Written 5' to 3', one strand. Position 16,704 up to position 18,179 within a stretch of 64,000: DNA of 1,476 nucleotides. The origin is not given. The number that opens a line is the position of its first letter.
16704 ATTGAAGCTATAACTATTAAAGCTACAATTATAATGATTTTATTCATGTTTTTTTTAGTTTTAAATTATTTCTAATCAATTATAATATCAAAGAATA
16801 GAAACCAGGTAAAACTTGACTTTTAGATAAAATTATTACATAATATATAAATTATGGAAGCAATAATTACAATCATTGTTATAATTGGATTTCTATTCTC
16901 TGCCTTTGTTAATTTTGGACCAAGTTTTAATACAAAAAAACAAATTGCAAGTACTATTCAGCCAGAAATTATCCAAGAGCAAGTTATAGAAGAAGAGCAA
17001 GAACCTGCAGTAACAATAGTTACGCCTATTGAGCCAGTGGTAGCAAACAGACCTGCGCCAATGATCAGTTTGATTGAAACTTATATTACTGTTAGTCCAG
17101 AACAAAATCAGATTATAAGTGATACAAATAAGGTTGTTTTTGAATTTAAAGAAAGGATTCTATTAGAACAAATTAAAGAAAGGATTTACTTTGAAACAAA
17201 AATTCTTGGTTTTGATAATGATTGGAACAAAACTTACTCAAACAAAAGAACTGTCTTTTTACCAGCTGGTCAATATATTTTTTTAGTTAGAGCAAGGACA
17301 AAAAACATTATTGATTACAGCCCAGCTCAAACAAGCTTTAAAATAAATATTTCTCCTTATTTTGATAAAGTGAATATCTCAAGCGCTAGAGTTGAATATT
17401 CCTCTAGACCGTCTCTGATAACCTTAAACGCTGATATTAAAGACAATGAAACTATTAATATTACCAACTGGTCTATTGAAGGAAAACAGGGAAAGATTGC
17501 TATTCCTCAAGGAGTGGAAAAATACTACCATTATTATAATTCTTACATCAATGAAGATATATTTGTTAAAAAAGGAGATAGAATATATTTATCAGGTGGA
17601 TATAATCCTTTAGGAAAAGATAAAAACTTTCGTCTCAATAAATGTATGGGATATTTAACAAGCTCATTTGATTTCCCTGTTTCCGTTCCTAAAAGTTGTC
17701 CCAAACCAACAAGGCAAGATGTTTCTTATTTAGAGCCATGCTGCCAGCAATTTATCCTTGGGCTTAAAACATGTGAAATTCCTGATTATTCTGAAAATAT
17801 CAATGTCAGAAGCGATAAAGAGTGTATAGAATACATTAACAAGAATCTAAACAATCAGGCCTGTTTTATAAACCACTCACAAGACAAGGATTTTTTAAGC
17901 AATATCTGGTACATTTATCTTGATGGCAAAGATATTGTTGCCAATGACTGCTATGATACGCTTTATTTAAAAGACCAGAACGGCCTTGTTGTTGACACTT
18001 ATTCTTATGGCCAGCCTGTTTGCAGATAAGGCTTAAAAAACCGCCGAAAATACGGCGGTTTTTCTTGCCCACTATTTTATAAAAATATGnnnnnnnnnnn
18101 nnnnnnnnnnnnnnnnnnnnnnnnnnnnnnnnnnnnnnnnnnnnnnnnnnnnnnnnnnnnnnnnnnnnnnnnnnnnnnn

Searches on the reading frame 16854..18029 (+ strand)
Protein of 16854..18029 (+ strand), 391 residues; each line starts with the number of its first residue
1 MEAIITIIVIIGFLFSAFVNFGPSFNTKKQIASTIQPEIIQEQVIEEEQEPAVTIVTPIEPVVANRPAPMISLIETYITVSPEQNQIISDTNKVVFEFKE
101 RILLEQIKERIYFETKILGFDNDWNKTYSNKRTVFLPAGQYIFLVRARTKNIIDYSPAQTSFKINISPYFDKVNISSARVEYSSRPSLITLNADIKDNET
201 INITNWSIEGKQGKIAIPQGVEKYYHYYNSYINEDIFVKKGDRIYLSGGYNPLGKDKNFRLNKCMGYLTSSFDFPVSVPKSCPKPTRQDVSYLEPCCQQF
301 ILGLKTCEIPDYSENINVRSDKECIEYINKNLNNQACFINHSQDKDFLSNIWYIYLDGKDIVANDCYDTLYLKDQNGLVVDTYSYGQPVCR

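Call 11: search_protein_families(library=pfam, proteins=[window:16854-18029:+], max_evalue=0.001)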
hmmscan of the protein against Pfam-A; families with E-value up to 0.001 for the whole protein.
window:16854-18029:+ (391 aa): 1 family
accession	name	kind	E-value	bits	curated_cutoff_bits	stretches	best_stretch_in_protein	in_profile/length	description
PF07495.19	Y_Y_Y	-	4.1e-06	27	26.6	1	108-166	5-64/65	Y_Y_Y domain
